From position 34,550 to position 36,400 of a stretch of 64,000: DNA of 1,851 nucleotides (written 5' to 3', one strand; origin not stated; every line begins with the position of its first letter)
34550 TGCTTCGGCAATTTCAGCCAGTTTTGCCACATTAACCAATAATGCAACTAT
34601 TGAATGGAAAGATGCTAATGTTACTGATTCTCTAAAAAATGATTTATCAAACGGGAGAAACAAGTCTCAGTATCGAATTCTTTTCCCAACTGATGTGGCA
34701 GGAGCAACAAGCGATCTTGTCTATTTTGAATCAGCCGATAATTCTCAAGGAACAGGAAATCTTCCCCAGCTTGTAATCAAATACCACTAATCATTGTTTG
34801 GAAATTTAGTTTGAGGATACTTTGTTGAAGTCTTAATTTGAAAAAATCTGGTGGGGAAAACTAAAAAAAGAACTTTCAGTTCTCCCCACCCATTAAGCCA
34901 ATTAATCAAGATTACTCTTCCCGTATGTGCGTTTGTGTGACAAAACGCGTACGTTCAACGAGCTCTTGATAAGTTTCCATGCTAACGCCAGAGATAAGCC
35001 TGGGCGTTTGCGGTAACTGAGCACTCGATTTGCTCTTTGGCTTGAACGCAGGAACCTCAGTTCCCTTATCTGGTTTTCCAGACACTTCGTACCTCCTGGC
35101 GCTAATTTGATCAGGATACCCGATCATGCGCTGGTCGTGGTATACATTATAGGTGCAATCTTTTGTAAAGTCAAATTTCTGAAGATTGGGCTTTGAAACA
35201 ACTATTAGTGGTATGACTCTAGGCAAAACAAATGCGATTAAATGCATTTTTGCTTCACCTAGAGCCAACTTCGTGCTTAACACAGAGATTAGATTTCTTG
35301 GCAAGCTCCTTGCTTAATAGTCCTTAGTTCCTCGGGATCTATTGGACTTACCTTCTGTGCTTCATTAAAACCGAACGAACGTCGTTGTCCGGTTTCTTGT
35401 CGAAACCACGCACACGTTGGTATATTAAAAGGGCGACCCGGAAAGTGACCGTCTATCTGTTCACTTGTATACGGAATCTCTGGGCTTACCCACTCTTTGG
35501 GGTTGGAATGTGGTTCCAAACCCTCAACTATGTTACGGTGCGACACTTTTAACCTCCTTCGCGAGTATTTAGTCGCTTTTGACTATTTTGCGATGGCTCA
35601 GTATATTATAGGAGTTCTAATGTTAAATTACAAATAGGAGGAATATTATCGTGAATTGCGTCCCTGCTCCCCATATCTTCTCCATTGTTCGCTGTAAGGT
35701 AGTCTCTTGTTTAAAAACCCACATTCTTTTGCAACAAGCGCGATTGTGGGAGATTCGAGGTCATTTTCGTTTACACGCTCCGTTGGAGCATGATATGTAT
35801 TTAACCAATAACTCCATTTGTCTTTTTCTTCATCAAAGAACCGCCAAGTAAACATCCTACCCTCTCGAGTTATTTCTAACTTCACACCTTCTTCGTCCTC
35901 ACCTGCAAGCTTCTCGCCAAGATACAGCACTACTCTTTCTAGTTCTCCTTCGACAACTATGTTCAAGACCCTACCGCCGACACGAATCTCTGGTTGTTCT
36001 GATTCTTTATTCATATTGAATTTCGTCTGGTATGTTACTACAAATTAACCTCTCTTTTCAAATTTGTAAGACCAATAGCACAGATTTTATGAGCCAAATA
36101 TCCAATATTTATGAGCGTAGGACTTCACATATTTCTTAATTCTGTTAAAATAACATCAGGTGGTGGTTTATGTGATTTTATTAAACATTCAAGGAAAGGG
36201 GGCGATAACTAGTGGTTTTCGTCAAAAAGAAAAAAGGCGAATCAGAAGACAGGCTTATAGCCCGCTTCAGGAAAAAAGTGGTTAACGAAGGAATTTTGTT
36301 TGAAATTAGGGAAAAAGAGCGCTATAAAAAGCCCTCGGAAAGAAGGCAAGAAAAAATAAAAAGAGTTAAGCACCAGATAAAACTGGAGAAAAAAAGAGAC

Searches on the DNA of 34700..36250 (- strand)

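Call 16: search_rna_families(source=window, start=34700, end=36250, threshold=evalue, max_evalue=10)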
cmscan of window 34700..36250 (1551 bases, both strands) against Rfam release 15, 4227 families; matches with E-value up to 10: 3.
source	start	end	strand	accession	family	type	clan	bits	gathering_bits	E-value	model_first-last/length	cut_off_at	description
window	34806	34969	+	RF03532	SQ2397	Cis-reg;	-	22.6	100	0.27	1-243/243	no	Cis-regulator of HTH transcription factor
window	34706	34772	-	RF01178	snoR77Y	Gene; snRNA; snoRNA; CD-box;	CL00057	20.7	52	0.84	1-85/85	no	Small nucleolar RNA snoR77Y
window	35831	35903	-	RF01306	sR52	Gene; snRNA; snoRNA; CD-box;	-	13.8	50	7.1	1-60/60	no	Small nucleolar RNA sR52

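Call 78: search_dna_similar(query=window:34850-36100:-, collection=plasmids, mode=distant, max_evalue=0.01, max_rows=5)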
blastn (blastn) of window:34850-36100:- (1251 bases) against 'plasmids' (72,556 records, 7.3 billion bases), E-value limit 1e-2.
No match.

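Call 79: search_dna_similar(query=window:34850-36100:-, collection=phages, mode=distant, max_evalue=0.01, max_rows=5)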
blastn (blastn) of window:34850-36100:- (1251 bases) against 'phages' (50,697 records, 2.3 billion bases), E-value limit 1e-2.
No match.

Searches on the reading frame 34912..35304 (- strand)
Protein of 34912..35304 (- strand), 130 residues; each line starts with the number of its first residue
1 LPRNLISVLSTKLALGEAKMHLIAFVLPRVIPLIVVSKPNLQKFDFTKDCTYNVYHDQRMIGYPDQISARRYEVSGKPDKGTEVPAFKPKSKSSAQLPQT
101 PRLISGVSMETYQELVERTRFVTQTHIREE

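Call 7: search_protein_families(library=pfam, proteins=[window:34912-35304:-], max_evalue=1)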
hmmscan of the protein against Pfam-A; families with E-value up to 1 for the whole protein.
window:34912-35304:- (130 aa): 0 families

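Call 8: search_protein_families(library=phrogs, proteins=[window:34912-35304:-], max_evalue=1)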
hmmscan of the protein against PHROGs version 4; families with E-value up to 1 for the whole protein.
window:34912-35304:- (130 aa): 0 families

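Call 9: search_protein_families(library=ncbifam, proteins=[window:34912-35304:-], max_evalue=1)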
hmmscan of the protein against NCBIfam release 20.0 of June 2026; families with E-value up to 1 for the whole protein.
window:34912-35304:- (130 aa): 0 families

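Call 14: find_homologous_proteins(query=window:34912-35304:-, max_evalue=0.01)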
Query window:34912-35304:- (130 aa): 1 proteins with E <= 0.01 among 4 candidates.
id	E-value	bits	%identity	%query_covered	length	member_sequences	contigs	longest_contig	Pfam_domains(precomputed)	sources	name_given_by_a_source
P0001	1.2e-74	266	100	95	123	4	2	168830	-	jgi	-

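Call 24: search_protein_families(library=padloc, proteins=[window:34912-35247:-], max_evalue=1)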
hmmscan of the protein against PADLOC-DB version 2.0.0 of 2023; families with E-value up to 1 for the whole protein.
window:34912-35247:- (111 aa): 0 families

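Call 31: search_solved_structures(query=window:34912-35247:-, max_evalue=10)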
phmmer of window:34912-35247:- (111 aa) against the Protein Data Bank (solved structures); distinct sequences matched with E-value up to 10: 2.
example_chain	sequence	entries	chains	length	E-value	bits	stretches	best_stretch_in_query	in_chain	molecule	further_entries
6szc_A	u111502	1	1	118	0.56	13.8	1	24-68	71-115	Surface-associated protein CshA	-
8gm6_A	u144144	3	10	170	0.66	13.5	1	24-53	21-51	TK0353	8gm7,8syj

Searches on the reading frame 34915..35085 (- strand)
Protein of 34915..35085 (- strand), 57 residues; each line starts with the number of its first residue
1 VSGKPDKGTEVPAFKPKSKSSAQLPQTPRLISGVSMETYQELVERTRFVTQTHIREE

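Call 55: search_solved_structures(query=A5, max_evalue=10)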
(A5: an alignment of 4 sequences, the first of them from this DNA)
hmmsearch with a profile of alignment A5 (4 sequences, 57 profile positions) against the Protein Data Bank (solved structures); distinct sequences matched with E-value up to 10: 0.

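Call 83: search_protein_families(library=pfam, alignment_id=A5, max_evalue=10)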
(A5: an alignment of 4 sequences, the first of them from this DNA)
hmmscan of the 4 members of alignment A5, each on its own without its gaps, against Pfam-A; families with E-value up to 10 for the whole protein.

A. member 1, seq(57 aa): 0 families

B. families by the number of members that match (of 4 scanned): 0 families
